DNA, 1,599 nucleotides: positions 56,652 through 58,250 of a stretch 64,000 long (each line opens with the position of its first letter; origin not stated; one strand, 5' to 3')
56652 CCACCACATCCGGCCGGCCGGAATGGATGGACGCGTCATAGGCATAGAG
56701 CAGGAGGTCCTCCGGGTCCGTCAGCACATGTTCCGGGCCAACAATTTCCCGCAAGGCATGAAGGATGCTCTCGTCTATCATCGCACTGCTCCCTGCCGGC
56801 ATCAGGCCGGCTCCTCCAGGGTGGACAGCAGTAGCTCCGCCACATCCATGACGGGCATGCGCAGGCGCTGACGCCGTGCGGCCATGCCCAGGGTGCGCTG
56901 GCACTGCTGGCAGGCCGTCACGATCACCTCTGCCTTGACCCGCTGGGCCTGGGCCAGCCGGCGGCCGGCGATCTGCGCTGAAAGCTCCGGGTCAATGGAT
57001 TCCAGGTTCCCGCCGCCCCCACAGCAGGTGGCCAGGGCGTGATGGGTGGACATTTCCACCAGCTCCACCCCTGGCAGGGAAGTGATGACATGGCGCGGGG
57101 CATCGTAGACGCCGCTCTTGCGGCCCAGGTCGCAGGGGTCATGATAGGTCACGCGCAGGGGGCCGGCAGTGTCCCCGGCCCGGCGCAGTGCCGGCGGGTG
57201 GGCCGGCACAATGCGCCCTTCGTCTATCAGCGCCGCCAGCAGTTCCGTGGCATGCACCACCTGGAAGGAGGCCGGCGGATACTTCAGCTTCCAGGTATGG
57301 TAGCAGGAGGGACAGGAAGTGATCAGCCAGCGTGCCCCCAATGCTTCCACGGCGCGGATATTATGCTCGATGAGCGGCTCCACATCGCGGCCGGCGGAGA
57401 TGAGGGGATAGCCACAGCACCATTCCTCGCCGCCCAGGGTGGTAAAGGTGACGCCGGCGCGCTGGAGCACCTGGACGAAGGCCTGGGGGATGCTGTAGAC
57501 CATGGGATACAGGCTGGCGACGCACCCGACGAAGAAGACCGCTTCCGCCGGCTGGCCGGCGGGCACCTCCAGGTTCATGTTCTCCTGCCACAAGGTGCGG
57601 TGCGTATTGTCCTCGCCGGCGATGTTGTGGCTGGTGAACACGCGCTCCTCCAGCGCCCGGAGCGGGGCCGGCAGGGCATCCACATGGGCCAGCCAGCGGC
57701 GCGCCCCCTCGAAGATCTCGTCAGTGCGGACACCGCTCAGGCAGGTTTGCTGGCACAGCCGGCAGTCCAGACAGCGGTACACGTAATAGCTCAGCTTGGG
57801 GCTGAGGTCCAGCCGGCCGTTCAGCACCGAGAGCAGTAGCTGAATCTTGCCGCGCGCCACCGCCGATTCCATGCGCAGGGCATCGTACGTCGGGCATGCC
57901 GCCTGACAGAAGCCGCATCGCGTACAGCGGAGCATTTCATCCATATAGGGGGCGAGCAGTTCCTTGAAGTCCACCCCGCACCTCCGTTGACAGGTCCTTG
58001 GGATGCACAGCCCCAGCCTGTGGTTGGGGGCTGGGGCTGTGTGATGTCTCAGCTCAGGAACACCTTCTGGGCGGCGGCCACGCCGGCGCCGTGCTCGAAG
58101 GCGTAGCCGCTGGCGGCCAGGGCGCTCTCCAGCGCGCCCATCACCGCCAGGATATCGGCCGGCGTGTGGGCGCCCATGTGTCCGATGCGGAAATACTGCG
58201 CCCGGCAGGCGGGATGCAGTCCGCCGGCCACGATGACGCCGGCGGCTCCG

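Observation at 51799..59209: Operon coupling a LarA-like racemase to GlcD/E/F-type FAD/Fe-S oxidase subunits, a NapH-like membrane ferredoxin and a glyoxylate-type aminotransferase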

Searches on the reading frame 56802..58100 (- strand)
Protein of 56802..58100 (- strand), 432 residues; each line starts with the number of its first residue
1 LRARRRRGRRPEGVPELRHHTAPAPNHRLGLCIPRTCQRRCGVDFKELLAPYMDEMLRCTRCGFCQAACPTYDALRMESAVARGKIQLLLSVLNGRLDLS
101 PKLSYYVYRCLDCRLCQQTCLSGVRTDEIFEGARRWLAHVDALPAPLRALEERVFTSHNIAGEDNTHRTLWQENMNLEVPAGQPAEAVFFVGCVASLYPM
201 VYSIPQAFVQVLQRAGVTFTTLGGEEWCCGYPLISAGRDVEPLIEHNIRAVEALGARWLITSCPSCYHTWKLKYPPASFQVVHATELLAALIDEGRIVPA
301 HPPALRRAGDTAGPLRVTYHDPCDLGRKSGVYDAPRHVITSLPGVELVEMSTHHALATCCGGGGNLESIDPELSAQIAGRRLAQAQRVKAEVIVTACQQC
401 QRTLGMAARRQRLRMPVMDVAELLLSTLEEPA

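Call 3: search_protein_families(library=pfam, proteins=[window:56802-58100:-], max_evalue=0.001)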
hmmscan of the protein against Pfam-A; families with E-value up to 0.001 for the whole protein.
window:56802-58100:- (432 aa): 6 families
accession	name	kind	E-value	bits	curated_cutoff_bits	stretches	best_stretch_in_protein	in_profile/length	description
PF02754.22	CCG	-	4.1e-31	107.4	20.6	2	317-404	1-84/85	Cysteine-rich domain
PF13183.11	Fer4_8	-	5.1e-11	43.4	27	1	55-124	1-68/68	4Fe-4S dicluster domain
PF12838.12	Fer4_7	-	2.6e-08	34.7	27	1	58-124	1-52/52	4Fe-4S dicluster domain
PF13534.11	Fer4_17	-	3.7e-06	27.8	22.2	1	58-124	1-60/61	4Fe-4S dicluster domain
PF13484.11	Fer4_16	-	0.00024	22.3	30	1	58-120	1-63/66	4Fe-4S double cluster binding domain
PF12797.12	Fer4_2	-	0.00076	19.7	24.5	1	56-71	7-22/22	4Fe-4S binding domain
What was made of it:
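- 56802..57974 (-): GlcF-like Fe-S subunit of 390 aa with a GTG start, two 4Fe-4S motifs and two CCG domains. Call 3: CCG 4e-31, Fer4_8 5e-11.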

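Call 4: search_protein_families(library=ncbifam, proteins=[window:56802-58100:-], max_evalue=0.001)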
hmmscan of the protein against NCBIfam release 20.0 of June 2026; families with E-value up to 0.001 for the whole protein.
window:56802-58100:- (432 aa): 13 families
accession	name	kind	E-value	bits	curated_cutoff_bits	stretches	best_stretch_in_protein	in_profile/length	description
NF045670.1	quin_L_LdhH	equivalog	2.2e-42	145.2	800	2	182-424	464-705/706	L-lactate dehydrogenase (quinone) large subunit LdhH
NF004898.0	PRK06259.1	equivalog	3.6e-42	144.6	385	1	54-426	131-486/488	fumarate reductase (CoM/CoB) subunit TfrB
NF008434.0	PRK11274.1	equivalog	5.9e-29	101.2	333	1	56-409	21-393/409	glycolate oxidase subunit GlcF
NF008369.0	PRK11168.1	equivalog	7.1e-23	81.1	278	1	166-408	149-384/401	anaerobic glycerol-3-phosphate dehydrogenase subunit C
NF045663.1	diclust_near_Sec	equivalog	2.4e-22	78.9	530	1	54-405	301-619/759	pyridine nucleotide-disulfide oxidoreductase/dicluster-binding protein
NF045724.1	ferredox_TmcB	equivalog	6.2e-18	64.6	735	1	269-429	281-429/430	electron transfer complex ferredoxin TmcB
NF045796.1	DsrK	equivalog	6.7e-16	57.9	400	1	101-401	111-410/453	sulfate reduction electron transfer complex DsrMKJOP subunit DsrK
TIGR03379.1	glycerol3P_GlpC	equivalog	3.6e-15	55.6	279.9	1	185-412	162-385/397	anaerobic glycerol-3-phosphate dehydrogenase subunit GlpC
NF045711.1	sulf_resp_HmcF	equivalog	1.5e-10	40.5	750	1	315-401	335-422/457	sulfate respiration complex iron-sulfur protein HmcF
TIGR03288.1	CoB_CoM_SS_B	equivalog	3.2e-07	29.9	345.15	1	327-407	13-87/290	CoB--CoM heterodisulfide reductase subunit B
TIGR00273.1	TIGR00273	equivalog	1.3e-05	24.3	444.8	1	47-135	283-370/432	LutB/LldF family L-lactate oxidation iron-sulfur protein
TIGR01971.1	NuoI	subfamily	0.00025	20.6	113.05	0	50-77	74-100/121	NADH-quinone oxidoreductase, chain I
TIGR00314.1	cdhA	equivalog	0.00046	18.1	781.3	1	50-125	392-454/784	CO dehydrogenase/acetyl-CoA synthase complex subunit alpha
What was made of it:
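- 56802..57974 (-): Call 4: GlcF PRK11274 scores only 101 against a cutoff of 333; LdhH and TfrB score higher.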

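Call 31: find_homologous_proteins(query=window:56802-57974:-, max_evalue=1e-30)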
Query window:56802-57974:- (390 aa): 5999 proteins with E <= 1e-30 among 8000 candidates; the best 120 are listed.
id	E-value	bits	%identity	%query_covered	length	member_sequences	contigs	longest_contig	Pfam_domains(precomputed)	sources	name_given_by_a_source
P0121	5.1e-244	828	91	100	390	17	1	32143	PF12838.13,PF13534.12,PF02754.22,PF13183.12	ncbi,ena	-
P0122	1.3e-183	629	69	97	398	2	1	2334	PF12838.13,PF13534.12,PF02754.22,PF13183.12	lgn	-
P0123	6.9e-175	600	65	99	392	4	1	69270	PF12838.13,PF13534.12,PF02754.22,PF13237.12,PF13183.12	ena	-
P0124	1.1e-172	593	63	100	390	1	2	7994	PF13484.12,PF12838.13,PF13534.12,PF02754.22,PF13183.12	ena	-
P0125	8.7e-171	587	66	98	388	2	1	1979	PF12838.13,PF13534.12,PF02754.22,PF13237.12,PF13183.12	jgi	-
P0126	1.0e-166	573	62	99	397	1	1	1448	PF13484.12,PF12838.13,PF13534.12,PF02754.22,PF13237.12,PF13183.12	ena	-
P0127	1.5e-166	573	65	98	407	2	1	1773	PF13484.12,PF12838.13,PF13534.12,PF02754.22,PF13237.12,PF13183.12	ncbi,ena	-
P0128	2.1e-164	566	63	97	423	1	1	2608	PF13484.12,PF12838.13,PF13534.12,PF02754.22,PF13237.12,PF13183.12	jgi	-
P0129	7.9e-164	564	61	99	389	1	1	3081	PF13484.12,PF12838.13,PF13534.12,PF02754.22,PF13183.12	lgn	-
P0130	5.8e-159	548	65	90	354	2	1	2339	PF02754.22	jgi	jgi:heterodisulfide reductase subunit D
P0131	3.3e-154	532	62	90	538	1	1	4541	PF02615.20,PF02754.22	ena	-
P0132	1.6e-146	507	57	97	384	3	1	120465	PF12838.13,PF13534.12,PF02754.22,PF13183.12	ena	-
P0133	6.7e-145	501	100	57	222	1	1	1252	PF02754.22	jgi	jgi:heterodisulfide reductase subunit D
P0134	2.3e-142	493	57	99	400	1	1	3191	PF12838.13,PF13534.12,PF02754.22,PF13183.12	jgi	-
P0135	1.0e-141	491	56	99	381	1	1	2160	PF12838.13,PF13534.12,PF02754.22,PF13237.12,PF13183.12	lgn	-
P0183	4.8e-131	456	57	99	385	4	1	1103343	PF12838.13,PF13534.12,PF02754.22,PF13183.12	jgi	jgi:heterodisulfide reductase subunit D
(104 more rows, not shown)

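Call 32: find_encoding_contigs(protein=P0123, flank=9000, max_places=1)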
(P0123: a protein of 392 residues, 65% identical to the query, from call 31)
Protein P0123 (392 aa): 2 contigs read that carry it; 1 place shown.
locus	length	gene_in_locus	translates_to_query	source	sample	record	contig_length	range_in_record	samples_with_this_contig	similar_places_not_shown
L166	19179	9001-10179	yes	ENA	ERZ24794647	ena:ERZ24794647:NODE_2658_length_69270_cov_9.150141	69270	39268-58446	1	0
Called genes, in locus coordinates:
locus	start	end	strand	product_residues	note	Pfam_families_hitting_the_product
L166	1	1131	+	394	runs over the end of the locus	PF00266:Aminotran_5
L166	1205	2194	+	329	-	PF00389:2-Hacid_dh, PF02826:2-Hacid_dh_C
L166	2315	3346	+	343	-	PF01212:Beta_elim_lyase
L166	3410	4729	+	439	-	PF01546:Peptidase_M20, PF07687:M20_dimer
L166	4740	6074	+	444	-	PF00202:Aminotran_3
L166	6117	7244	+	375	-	PF01208:URO-D (weak)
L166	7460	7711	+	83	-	-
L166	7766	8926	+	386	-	PF00266:Aminotran_5, PF01053:Cys_Met_Meta_PP (weak)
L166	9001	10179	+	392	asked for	PF13183:Fer4_8, PF13237:Fer4_10 (weak), PF12838:Fer4_7 (weak), PF13534:Fer4_17, PF02754:CCG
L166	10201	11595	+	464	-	PF01565:FAD_binding_4, PF02913:FAD-oxidase_C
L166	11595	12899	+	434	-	PF01565:FAD_binding_4, PF02913:FAD-oxidase_C (faint)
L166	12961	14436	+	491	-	PF04932:Wzy_C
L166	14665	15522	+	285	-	PF00005:ABC_tran, PF02463:SMC_N, PF13191:AAA_16 (weak), PF13401:AAA_22 (weak), PF13304:AAA_21 (faint)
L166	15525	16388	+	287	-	PF13191:AAA_16 (weak), PF00005:ABC_tran, PF13304:AAA_21 (faint)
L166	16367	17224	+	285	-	PF02361:CbiQ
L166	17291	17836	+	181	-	PF12822:ECF_trnsprt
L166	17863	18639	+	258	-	PF03309:Pan_kinase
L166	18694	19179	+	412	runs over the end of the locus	PF02441:Flavoprotein, PF04127:DFP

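Call 33: find_encoding_contigs(protein=P0132, flank=9000, max_places=1)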
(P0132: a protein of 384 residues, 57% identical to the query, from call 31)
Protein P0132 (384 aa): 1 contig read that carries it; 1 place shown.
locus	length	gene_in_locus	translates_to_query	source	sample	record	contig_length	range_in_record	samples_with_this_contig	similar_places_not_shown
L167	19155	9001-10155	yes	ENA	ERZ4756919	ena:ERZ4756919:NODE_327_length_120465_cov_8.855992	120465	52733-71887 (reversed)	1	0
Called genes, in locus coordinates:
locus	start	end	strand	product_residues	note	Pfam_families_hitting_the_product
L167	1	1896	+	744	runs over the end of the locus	PF22422:MGH1-like_GH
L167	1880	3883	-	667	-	PF13802:Gal_mutarotas_2, PF01055:Glyco_hydro_31_2nd, PF21365:Glyco_hydro_31_3rd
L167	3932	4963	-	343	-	PF02653:BPD_transp_2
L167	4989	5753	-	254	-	PF00005:ABC_tran, PF02463:SMC_N (weak), PF13304:AAA_21 (faint)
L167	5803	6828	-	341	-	PF02653:BPD_transp_2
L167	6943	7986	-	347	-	PF13407:Peripla_BP_4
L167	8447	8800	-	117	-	PF13650:Asp_protease_2, PF13975:gag-asp_proteas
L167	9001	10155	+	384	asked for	PF13183:Fer4_8, PF12838:Fer4_7 (weak), PF13534:Fer4_17 (weak), PF02754:CCG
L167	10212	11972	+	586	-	PF00072:Response_reg, PF01590:GAF, PF13185:GAF_2, PF13492:GAF_3, PF13185:GAF_2, PF01590:GAF, PF13492:GAF_3, PF00512:HisKA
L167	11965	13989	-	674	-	PF09594:GT87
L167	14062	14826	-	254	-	PF00535:Glycos_transf_2, PF13641:Glyco_tranf_2_3 (faint)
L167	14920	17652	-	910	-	PF15711:ILEI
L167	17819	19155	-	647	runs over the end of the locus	PF11028:TMEM260_N, PF13231:PMT_2 (weak)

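Call 34: find_encoding_contigs(protein=P0183, flank=9000, max_places=1)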
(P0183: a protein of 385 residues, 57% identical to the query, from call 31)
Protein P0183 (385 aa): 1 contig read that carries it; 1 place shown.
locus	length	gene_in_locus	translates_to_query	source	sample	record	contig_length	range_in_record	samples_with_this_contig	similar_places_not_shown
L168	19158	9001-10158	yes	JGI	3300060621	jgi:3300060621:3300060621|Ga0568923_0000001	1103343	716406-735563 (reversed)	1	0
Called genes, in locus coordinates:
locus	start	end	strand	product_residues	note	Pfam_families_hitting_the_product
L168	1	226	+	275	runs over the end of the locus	PF02517:Rce1-like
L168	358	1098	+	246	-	-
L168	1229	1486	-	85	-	-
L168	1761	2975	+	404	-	PF11790:Glyco_hydro_cc (faint)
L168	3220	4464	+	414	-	PF07690:MFS_1, PF03209:PUCC, PF13347:MFS_2, PF07690:MFS_1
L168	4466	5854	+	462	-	PF09913:DUF2142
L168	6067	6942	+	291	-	PF06267:DUF1028, PF08823:PG_binding_2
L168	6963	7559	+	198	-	PF09335:VTT_dom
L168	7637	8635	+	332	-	PF03706:LPG_synthase_TM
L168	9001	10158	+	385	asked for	PF13183:Fer4_8, PF12838:Fer4_7 (weak), PF13534:Fer4_17, PF02754:CCG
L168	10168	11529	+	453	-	PF13660:DUF4147, PF05161:MOFRL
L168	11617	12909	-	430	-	PF09861:Lar_N, PF21113:LarA_C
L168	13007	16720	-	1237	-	PF00464:SHMT, PF01571:GCV_T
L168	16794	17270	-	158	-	PF03061:4HBT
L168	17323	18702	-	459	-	PF00109:ketoacyl-synt, PF00108:Thiolase_N (weak), PF02801:Ketoacyl-synt_C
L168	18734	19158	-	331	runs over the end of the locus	PF02504:FA_synthesis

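Call 63: search_protein_families(library=ncbifam, proteins=[L168:11617-12909:-], max_evalue=1e-60)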
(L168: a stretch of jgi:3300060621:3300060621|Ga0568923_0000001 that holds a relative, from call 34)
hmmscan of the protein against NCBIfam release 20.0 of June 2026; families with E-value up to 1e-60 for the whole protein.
L168:11617-12909:- (430 aa): 4 families
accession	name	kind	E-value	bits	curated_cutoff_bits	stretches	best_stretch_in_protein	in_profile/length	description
NF052593.1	NPN_racem_MAR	equivalog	2.6e-99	332.6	500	1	8-420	4-414/415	nickel-dependent malate racemase, LarAH6 family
NF033504.2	Ni_dep_LarA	equivalog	1.5e-90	303.9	460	1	8-417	5-418/422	nickel-dependent lactate racemase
NF052595.1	NPN_LarAH5_MAR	equivalog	8.1e-85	285.3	462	1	9-419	5-413/415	nickel-dependent malate racemase, LarAH5 family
NF052525.1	NPN_LarAH10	equivalog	4.8e-82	275.9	540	1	9-419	7-425/426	NPN-dependent 2-hydroxyacid racemase, LarAH10 family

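Call 64: search_protein_families(library=ncbifam, proteins=[L166:1-1131:+, L166:1205-2194:+, L166:2315-3346:+, L166:3410-4729:+, L166:4740-6074:+, L166:6117-7244:+], max_evalue=1e-20)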
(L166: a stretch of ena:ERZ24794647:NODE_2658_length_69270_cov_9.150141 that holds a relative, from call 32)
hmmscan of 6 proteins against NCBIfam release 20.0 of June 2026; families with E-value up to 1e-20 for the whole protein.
L166:1-1131:+ (376 aa): 5 families
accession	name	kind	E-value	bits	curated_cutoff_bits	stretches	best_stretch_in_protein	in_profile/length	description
NF046070.1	PyrdoxPyrvTramin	equivalog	8.5e-52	176.2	600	1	3-346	22-358/369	pyridoxamine--pyruvate transaminase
TIGR03301.1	PhnW-AepZ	equivalog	1.5e-48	166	360.8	1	39-339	53-343/355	2-aminoethylphosphonate aminotransferase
NF045640.1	AspGlyoxATaseBhcA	equivalog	1.7e-43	149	650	1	2-365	20-376/395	L-aspartate--glyoxylate aminotransferase BhcA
TIGR02326.1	transamin_PhnW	equivalog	1.4e-36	126.4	400.8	1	40-339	58-348/363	2-aminoethylphosphonate--pyruvate transaminase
NF010006.0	PRK13479.1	equivalog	3.1e-36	125.3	296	1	37-339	57-349/369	2-aminoethylphosphonate--pyruvate transaminase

L166:1205-2194:+ (329 aa): 19 families
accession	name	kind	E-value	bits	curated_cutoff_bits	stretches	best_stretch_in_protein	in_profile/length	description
TIGR01327.1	PGDH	equivalog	1.2e-67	228.9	454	1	30-325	22-312/525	phosphoglycerate dehydrogenase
NF009714.1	PRK13243.1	equivalog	8.5e-66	222.5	455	1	34-327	31-326/332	glyoxylate reductase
NF005069.0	PRK06487.1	equivalog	8.1e-52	176.2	448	1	39-317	39-314/320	2-hydroxyacid dehydrogenase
NF005387.0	PRK06932.1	equivalog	8.9e-46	156.3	492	1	39-309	35-305/314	2-hydroxyacid dehydrogenase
NF008759.0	PRK11790.1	equivalog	4.6e-43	147.4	404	1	16-308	21-311/410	phosphoglycerate dehydrogenase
NF006263.0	PRK08410.1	equivalog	3.1e-41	141.8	389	1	33-310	27-303/311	D-2-hydroxyacid dehydrogenase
NF005750.0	PRK07574.1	equivalog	1.2e-36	126.6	329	1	25-295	66-338/386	NAD-dependent formate dehydrogenase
NF011938.0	PRK15409.1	equivalog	6e-36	124.1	492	1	44-326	41-321/324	glyoxylate/hydroxypyruvate reductase GhrB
NF041369.1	Dhydh_Halo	equivalog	1.2e-34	120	400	1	80-299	65-280/305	D-2-hydroxyacid dehydrogenase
NF000492.1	vanH_gen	exception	6.1e-34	117.5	540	1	71-300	67-297/312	D-lactate dehydrogenase VanH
NF006374.0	PRK08605.1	subfamily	6.9e-31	107.5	356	1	72-312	71-319/332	D-lactate dehydrogenase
NF000371.1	vanH_Agroup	exception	3e-28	99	700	1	71-299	72-301/322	VanH-A/VanH-Pt family D-lactate dehydrogenase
NF005027.0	PRK06436.1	equivalog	4.3e-28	98.3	261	1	64-328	44-293/303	2-hydroxyacid dehydrogenase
NF000128.1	vanH-Sc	exception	2.6e-25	89.3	650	1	72-299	88-316/337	D-lactate dehydrogenase VanH-Sc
NF009127.0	PRK12480.1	equivalog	2.7e-25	89.1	579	1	72-315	71-320/330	D-lactate dehydrogenase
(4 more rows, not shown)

L166:2315-3346:+ (343 aa): 2 families
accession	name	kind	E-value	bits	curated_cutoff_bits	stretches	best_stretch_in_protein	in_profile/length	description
NF041359.1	GntG_guanitoxin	subfamily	6e-107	357.7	230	1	1-336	5-342/343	GntG family PLP-dependent aldolase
NF007825.0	PRK10534.1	equivalog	7.9e-74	248.6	312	1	1-331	1-323/333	low-specificity L-threonine aldolase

L166:3410-4729:+ (439 aa): 19 families
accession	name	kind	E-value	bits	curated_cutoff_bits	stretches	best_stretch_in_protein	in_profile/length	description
NF005306.0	PRK06837.1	subfamily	5.7e-89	298.9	376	1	6-438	9-422/427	ArgE/DapE family deacylase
NF005373.0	PRK06915.1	equivalog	1.1e-79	268.4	428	1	7-439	7-419/422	peptidase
TIGR01910.1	DapE-ArgE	subfamily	1.8e-73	247.9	217.6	1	20-427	1-371/373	ArgE/DapE family deacylase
NF006370.0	PRK08596.1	equivalog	1.2e-43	149.3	412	1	110-439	81-421/425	acetylornithine deacetylase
NF005710.0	PRK07522.1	subfamily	1.3e-42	146.4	412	1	92-435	52-386/391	acetylornithine deacetylase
NF009558.0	PRK13013.1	equivalog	1.7e-42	145.6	428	1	92-435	69-421/429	acetylornithine deacetylase/succinyl-diaminopimelate desuccinylase family protein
NF006399.0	PRK08651.1-2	equivalog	2e-38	132.5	381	1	98-433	56-400/405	succinyl-diaminopimelate desuccinylase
NF006400.0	PRK08651.1-3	equivalog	5.1e-38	130.9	374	1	109-434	82-403/410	succinyl-diaminopimelate desuccinylase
TIGR01892.1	AcOrn-deacetyl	equivalog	1.3e-37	129.7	297.7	1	87-434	37-365/365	acetylornithine deacetylase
NF009555.0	PRK13004.1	equivalog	2e-37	129.1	321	1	105-261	64-223/399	YgeY family selenium metabolism-linked hydrolase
NF006365.0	PRK08588.1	subfamily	2.4e-37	129.2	289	1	94-431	51-374/383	succinyl-diaminopimelate desuccinylase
NF003474.0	PRK05111.1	equivalog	4.3e-31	108.2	460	1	92-438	57-381/383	acetylornithine deacetylase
NF009557.0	PRK13009.1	equivalog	4.2e-28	98.5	284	1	18-213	4-167/377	succinyl-diaminopimelate desuccinylase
NF006398.0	PRK08651.1-1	equivalog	1.3e-27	96.8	439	1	11-436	6-398/403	succinyl-diaminopimelate desuccinylase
TIGR03526.1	selenium_YgeY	hypoth_equivalog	6.5e-27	94.4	321.5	1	109-260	66-220/395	YgeY family selenium metabolism-linked hydrolase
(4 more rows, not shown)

L166:4740-6074:+ (444 aa): 65 families (the best 25 are shown)
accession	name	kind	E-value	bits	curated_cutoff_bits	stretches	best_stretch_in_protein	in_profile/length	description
NF005102.0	PRK06541.1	equivalog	7.3e-119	397.3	574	1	25-439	35-456/460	aspartate aminotransferase family protein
NF005683.0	PRK07481.1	subfamily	6.4e-113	378.1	575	1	25-439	29-450/453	hypothetical protein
NF005375.0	PRK06917.1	equivalog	2.2e-110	369.5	535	1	28-441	18-441/448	aspartate aminotransferase family protein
NF004767.0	PRK06105.1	subfamily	5e-110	368.2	517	1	22-441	28-452/460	aminotransferase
NF005682.0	PRK07480.1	subfamily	5.6e-107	358.2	510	1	23-441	34-454/459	aminotransferase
NF005685.0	PRK07483.1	equivalog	1.9e-106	356.6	485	1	28-439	16-438/444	aspartate aminotransferase family protein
NF005812.0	PRK07678.1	subfamily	2.1e-105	353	488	1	25-438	30-449/451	aminotransferase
NF005447.0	PRK07036.1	equivalog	2.7e-105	352.8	618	1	24-442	35-458/468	aminotransferase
NF005684.0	PRK07482.1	subfamily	8.7e-102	341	687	1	20-441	29-457/464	hypothetical protein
TIGR00508.1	bioA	equivalog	3.7e-97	325.6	405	1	26-436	15-418/419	adenosylmethionine--8-amino-7-oxononanoate transaminase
NF004718.0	PRK06062.1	subfamily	1.8e-93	313.5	472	1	27-441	41-451/454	hypothetical protein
NF004426.0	PRK05769.1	equivalog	3.9e-92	309.3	552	1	25-438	37-439/441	acetyl ornithine aminotransferase family protein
NF005993.0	PRK08117.1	subfamily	2.8e-88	296.4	574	1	23-439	24-430/433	aspartate aminotransferase family protein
NF004625.0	PRK05965.1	subfamily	1.2e-87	294.6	729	1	23-439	27-448/460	hypothetical protein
NF049939.1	HyAminethphonNHLyPbfA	equivalog_domain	6.5e-86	288.5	525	1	27-438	46-441/442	(R)-1-hydroxy-2-aminoethylphosphonate ammonia-lyase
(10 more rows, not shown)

L166:6117-7244:+ (375 aa): 0 families

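Call 68: find_encoding_contigs(protein=P0124, flank=8000, max_places=2)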
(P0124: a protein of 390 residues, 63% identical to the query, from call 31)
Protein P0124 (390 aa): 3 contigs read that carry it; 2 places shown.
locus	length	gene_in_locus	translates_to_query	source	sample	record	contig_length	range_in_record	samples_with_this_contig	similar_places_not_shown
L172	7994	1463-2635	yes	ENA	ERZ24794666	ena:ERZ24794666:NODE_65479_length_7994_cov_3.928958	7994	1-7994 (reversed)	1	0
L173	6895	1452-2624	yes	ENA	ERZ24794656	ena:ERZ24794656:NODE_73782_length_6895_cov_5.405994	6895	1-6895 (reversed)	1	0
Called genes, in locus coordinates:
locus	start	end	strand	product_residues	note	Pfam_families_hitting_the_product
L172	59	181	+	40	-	-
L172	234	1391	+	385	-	PF00266:Aminotran_5, PF01053:Cys_Met_Meta_PP (weak)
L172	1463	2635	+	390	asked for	PF13183:Fer4_8, PF12838:Fer4_7, PF13484:Fer4_16 (weak), PF13534:Fer4_17, PF02754:CCG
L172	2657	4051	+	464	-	PF01565:FAD_binding_4, PF02913:FAD-oxidase_C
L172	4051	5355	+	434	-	PF01565:FAD_binding_4, PF02913:FAD-oxidase_C (faint)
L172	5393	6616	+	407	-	PF04389:Peptidase_M28 (weak), PF01546:Peptidase_M20, PF07687:M20_dimer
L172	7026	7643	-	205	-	-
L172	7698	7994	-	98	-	?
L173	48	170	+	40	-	-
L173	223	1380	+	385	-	PF00266:Aminotran_5, PF01053:Cys_Met_Meta_PP (weak)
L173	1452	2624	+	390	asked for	PF13183:Fer4_8, PF12838:Fer4_7, PF13484:Fer4_16 (weak), PF13534:Fer4_17, PF02754:CCG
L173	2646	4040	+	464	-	PF01565:FAD_binding_4, PF02913:FAD-oxidase_C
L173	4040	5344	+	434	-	PF01565:FAD_binding_4, PF02913:FAD-oxidase_C (faint)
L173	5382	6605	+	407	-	PF04389:Peptidase_M28 (weak), PF01546:Peptidase_M20, PF07687:M20_dimer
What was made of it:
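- The core without LarAh occurs in L166 (call 32) and L172/L173 (call 68). The module exists without LarAh in L166 and L172/L173 (calls 32, 68).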
